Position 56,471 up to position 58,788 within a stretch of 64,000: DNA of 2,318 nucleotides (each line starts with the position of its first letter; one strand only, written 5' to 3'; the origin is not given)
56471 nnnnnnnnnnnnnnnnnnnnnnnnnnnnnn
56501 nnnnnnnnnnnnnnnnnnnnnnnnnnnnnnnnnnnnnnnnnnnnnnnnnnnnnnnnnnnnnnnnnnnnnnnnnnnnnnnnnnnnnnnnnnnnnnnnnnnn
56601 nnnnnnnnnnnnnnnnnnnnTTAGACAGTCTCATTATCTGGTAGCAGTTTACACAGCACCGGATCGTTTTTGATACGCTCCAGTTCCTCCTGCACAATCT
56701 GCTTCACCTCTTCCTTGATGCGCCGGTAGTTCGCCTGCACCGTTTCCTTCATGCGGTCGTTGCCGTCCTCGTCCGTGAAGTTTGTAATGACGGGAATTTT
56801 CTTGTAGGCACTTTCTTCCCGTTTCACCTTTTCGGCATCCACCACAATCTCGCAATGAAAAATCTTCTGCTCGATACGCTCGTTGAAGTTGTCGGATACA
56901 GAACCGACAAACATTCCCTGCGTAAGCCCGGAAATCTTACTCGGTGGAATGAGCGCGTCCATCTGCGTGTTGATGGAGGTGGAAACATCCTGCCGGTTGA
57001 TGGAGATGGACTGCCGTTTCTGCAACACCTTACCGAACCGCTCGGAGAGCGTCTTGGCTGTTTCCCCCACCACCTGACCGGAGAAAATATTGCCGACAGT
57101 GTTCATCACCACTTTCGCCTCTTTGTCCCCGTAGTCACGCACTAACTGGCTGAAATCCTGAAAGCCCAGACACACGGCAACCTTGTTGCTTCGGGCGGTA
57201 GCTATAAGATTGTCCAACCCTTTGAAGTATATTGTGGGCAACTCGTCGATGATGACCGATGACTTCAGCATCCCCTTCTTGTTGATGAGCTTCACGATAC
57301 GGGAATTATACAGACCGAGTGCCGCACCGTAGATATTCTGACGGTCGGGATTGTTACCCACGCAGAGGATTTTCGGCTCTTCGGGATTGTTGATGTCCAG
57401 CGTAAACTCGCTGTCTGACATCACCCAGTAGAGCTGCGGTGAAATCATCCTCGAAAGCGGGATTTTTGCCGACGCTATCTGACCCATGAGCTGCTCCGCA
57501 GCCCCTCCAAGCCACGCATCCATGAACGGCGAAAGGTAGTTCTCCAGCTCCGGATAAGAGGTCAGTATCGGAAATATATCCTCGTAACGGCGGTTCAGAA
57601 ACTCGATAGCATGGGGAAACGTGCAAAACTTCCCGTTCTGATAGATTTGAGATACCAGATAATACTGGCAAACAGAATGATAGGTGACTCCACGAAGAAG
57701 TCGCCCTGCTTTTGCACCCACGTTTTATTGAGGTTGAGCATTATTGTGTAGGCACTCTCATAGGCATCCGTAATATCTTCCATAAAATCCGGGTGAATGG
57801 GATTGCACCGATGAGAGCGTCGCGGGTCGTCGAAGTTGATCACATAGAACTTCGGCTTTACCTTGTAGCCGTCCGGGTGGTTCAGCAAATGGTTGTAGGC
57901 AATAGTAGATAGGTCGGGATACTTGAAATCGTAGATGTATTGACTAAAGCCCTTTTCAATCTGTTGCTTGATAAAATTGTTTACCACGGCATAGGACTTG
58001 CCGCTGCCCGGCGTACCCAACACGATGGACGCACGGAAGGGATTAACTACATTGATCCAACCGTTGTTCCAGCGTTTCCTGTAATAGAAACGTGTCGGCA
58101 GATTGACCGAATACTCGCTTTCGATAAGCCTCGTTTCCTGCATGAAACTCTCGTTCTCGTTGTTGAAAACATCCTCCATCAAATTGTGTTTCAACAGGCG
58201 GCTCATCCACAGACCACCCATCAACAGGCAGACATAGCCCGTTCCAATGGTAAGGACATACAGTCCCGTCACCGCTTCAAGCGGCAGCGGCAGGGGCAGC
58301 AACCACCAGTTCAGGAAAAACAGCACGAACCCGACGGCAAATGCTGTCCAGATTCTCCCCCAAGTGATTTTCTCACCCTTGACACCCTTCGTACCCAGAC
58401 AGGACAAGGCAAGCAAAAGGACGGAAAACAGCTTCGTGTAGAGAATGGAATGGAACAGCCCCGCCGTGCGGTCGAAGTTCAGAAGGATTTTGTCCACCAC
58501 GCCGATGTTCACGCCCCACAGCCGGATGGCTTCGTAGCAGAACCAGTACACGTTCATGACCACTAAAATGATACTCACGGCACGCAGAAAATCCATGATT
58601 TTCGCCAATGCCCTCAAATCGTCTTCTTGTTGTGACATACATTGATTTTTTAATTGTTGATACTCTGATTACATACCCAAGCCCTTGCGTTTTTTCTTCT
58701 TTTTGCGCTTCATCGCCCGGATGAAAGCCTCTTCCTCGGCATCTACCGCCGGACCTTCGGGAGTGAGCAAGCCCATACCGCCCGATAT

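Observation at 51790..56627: AT-rich two-gene cargo (AAA/DUF4143 ATPase + 1085-aa transmembrane KAP NTPase) inserted between rteC and the mob operon: a candidate conflict/defence module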

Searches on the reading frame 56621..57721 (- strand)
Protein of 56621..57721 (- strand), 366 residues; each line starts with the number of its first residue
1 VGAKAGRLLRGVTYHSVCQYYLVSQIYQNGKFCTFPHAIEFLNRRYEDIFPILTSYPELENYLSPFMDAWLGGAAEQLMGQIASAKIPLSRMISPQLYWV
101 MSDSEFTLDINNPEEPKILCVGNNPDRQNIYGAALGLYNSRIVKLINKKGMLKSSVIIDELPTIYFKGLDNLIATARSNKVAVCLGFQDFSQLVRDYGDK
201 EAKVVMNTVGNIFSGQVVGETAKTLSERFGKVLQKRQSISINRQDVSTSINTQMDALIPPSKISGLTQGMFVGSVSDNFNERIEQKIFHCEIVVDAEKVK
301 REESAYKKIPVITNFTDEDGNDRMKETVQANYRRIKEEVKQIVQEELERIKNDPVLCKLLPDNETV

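Call 6: search_protein_families(library=pfam, proteins=[window:56621-57721:-], max_evalue=0.01)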
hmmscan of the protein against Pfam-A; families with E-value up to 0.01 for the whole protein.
window:56621-57721:- (366 aa): 3 families
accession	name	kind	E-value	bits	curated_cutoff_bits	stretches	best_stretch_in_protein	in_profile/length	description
PF12696.13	TraG-D_C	-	4.9e-15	56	22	1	156-266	4-124/126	TraM recognition site of TraD and TraG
PF02534.20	T4SS-DNA_transf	-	2.1e-09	37.2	20.1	1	90-267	235-424/468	Type IV secretory system Conjugative DNA transfer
PF10412.15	TrwB_AAD_bind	-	1.2e-08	34.8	20.5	1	151-254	243-354/387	Type IV secretion-system coupling protein DNA-binding domain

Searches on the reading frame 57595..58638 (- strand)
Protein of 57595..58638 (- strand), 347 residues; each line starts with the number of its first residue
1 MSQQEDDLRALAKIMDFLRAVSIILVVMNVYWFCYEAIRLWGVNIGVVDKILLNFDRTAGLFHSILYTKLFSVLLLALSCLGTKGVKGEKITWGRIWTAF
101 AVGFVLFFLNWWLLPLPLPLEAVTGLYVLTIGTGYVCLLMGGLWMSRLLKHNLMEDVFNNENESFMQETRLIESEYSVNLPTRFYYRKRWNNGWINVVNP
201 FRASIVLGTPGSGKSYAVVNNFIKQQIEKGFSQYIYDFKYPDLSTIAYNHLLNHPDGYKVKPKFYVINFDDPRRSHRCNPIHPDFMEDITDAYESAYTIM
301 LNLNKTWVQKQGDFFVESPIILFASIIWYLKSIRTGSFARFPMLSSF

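Call 6: search_protein_families(library=pfam, proteins=[window:57595-58638:-], max_evalue=0.01)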
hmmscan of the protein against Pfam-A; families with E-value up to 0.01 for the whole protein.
window:57595-58638:- (347 aa): 2 families
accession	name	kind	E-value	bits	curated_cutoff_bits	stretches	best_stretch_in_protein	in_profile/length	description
PF14293.11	YWFCY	-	1.2e-47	162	24.4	1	6-150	1-144/144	YWFCY protein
PF02534.20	T4SS-DNA_transf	-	0.0069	15.7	20.1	0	162-326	10-158/468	Type IV secretory system Conjugative DNA transfer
